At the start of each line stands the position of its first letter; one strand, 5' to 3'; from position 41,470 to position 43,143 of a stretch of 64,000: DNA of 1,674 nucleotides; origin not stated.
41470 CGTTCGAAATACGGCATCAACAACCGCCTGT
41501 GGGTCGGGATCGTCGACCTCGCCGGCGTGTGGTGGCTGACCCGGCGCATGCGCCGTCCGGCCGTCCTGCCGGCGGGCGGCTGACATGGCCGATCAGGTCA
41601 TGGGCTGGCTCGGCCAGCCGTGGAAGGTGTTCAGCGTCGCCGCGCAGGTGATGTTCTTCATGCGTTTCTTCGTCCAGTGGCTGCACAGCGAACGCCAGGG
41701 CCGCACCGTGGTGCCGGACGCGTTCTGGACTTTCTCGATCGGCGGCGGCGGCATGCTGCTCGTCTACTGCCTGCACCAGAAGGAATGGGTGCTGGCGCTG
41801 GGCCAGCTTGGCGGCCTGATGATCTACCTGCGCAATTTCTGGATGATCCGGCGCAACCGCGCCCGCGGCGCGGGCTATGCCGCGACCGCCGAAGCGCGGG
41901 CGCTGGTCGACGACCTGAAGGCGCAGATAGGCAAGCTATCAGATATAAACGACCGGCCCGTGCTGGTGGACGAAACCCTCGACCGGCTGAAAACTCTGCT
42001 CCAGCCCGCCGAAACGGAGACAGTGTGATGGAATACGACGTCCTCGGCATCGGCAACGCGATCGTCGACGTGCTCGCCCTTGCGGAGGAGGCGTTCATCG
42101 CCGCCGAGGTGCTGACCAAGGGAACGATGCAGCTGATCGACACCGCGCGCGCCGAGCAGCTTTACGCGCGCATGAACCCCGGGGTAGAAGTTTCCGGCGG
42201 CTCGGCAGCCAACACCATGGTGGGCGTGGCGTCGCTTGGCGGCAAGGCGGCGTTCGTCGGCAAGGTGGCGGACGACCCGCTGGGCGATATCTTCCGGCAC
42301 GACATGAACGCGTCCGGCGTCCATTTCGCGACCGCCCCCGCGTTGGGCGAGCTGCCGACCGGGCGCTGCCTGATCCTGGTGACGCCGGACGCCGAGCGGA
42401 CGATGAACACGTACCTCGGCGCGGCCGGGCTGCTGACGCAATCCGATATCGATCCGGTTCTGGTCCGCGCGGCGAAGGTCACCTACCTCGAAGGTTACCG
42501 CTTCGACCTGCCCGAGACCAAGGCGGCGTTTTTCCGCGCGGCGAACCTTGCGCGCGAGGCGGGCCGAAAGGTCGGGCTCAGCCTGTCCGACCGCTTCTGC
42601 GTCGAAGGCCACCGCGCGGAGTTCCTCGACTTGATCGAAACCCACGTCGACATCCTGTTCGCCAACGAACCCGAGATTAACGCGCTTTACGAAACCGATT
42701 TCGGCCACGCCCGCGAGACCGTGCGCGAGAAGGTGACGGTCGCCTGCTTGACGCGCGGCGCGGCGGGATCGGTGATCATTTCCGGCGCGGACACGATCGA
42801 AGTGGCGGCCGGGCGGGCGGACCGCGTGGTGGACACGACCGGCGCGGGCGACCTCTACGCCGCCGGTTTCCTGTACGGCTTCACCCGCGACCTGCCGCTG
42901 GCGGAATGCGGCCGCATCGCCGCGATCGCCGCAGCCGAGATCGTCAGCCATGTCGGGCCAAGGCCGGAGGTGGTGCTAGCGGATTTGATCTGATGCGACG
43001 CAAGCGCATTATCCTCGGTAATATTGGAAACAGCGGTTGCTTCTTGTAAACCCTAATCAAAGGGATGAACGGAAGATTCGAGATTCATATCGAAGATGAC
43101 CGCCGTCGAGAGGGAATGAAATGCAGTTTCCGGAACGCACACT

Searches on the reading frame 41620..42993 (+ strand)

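Call 65: search_protein_families(library=pfam, proteins=[window:41620-42993:+], max_evalue=0.00001)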
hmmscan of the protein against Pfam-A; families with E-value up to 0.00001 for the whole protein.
window:41620-42993:+ (457 aa): 1 family
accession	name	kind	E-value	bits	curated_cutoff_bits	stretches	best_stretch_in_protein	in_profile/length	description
PF00294.29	PfkB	-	3.5e-46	158.4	25.8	1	184-448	27-296/302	pfkB family carbohydrate kinase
